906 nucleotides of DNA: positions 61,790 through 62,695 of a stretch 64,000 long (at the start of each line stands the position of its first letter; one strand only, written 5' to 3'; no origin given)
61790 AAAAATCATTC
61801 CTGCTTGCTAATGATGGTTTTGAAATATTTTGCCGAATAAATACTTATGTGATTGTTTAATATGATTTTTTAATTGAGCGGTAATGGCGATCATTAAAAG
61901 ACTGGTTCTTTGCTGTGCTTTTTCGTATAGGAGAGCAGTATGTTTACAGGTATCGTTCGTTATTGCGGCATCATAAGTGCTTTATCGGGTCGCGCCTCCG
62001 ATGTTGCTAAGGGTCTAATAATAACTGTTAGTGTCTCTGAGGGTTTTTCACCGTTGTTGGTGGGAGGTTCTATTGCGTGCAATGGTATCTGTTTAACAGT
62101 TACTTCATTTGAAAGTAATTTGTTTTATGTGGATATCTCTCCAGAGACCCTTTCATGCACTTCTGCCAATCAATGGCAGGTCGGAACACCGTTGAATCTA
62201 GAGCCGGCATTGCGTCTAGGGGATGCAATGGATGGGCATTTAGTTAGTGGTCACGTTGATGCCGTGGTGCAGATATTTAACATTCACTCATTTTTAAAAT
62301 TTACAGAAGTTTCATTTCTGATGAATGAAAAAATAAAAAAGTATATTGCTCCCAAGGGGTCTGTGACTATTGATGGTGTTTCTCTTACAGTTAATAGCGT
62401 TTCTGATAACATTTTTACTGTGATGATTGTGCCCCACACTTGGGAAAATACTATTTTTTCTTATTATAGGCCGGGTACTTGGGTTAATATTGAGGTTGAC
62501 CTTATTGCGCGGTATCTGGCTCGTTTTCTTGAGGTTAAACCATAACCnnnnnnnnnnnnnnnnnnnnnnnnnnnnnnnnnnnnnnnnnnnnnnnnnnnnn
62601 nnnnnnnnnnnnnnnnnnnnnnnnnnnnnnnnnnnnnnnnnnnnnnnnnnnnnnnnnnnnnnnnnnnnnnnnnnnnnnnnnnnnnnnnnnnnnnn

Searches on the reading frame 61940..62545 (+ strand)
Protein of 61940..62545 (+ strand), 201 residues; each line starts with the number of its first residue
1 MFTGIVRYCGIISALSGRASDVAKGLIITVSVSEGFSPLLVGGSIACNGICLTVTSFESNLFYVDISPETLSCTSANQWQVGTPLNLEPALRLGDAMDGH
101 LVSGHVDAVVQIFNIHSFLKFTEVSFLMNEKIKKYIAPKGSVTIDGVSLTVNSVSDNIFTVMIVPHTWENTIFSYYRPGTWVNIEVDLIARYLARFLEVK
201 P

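Call 30: search_protein_families(library=pfam, proteins=[window:61940-62545:+], max_evalue=0.001)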
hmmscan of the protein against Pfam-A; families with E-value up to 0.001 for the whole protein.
window:61940-62545:+ (201 aa): 1 family
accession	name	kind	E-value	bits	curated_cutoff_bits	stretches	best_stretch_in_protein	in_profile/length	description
PF00677.23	Lum_binding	-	1.7e-43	147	27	2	103-187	1-86/86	Lumazine binding domain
